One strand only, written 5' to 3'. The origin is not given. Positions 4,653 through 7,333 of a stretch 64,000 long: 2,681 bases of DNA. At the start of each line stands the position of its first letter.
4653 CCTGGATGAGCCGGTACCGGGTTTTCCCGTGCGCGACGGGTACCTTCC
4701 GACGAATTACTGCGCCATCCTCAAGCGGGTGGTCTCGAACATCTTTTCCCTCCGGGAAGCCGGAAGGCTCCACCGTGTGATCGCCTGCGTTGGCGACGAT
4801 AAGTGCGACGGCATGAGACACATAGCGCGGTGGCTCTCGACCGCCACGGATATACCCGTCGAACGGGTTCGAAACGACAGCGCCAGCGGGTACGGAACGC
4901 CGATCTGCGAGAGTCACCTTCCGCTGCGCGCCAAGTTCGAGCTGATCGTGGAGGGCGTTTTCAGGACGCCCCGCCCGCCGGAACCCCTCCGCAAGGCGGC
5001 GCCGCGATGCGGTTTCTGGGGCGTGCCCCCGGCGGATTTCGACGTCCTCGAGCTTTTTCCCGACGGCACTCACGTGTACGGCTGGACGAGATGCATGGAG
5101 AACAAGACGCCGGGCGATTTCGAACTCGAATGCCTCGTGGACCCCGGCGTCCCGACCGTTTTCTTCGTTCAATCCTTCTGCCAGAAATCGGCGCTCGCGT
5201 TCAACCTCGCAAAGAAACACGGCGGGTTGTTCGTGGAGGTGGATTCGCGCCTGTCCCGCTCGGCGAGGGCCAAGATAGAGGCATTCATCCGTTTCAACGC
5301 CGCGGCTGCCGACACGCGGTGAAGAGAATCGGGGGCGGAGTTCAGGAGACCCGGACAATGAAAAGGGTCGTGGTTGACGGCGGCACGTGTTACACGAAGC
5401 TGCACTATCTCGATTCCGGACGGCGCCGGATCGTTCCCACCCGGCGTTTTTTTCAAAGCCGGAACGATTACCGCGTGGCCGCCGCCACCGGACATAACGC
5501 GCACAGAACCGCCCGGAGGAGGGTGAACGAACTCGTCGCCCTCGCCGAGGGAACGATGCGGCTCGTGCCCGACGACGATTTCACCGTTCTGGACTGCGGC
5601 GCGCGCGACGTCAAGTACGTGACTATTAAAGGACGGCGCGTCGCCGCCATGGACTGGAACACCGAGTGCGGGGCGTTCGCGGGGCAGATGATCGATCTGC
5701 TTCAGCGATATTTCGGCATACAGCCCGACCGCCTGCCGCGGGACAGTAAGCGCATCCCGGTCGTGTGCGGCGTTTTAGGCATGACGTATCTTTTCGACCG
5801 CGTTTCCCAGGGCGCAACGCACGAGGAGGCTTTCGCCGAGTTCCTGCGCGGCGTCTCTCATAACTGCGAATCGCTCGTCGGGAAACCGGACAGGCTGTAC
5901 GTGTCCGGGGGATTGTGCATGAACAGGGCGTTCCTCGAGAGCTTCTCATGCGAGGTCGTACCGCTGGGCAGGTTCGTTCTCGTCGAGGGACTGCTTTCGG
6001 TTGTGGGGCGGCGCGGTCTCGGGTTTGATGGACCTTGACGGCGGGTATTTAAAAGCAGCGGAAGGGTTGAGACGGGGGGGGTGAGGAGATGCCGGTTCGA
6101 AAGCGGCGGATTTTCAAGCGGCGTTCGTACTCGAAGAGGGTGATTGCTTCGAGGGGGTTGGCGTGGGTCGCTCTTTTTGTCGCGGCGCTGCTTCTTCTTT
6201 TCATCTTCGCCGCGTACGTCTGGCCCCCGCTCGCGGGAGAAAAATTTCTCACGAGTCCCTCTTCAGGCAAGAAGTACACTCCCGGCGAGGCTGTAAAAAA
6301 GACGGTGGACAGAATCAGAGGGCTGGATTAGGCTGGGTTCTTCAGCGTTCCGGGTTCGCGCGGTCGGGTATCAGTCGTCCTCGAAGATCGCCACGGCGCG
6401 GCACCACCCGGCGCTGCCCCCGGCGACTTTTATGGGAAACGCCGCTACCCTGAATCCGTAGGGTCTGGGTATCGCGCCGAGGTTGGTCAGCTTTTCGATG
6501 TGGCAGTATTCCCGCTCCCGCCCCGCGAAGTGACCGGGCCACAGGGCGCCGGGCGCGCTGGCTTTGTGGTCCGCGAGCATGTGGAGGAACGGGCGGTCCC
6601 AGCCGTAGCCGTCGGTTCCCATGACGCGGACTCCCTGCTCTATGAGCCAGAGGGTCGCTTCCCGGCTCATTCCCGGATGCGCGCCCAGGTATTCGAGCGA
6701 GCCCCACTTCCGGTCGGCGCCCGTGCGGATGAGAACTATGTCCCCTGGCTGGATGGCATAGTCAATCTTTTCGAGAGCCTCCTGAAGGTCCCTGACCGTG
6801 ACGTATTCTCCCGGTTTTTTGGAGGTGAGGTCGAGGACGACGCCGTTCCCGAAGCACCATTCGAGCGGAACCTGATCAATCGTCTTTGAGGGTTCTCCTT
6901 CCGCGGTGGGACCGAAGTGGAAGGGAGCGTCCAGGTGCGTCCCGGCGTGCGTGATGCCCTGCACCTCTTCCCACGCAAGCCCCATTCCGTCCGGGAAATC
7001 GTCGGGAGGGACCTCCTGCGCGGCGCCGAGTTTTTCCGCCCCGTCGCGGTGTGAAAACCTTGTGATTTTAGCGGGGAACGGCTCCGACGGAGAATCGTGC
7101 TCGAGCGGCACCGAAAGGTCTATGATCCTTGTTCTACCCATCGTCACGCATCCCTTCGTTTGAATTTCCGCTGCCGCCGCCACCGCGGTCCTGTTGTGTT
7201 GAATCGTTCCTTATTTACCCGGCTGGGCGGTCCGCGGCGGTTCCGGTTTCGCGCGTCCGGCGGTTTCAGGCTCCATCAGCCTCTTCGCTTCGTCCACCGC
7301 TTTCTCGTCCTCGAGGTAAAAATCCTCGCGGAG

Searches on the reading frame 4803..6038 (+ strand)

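Call 39: search_protein_families(library=pfam, proteins=[window:4803-6038:+], max_evalue=0.01)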
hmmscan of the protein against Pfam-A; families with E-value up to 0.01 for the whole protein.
window:4803-6038:+ (411 aa): 1 family
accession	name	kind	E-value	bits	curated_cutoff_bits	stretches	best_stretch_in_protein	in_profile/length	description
PF01869.26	BcrAD_BadFG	-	7.7e-06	26.1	31.5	1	239-381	88-240/271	BadF/BadG/BcrA/BcrD ATPase family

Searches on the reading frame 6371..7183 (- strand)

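Call 18: search_protein_families(library=pfam, proteins=[window:6371-7183:-], max_evalue=0.001)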
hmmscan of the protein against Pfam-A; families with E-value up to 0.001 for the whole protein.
window:6371-7183:- (270 aa): 1 family
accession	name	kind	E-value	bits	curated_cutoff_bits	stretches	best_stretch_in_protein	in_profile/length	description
PF04199.19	Cyclase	-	2.8e-40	138.3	23.1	1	21-197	1-142/142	Putative cyclase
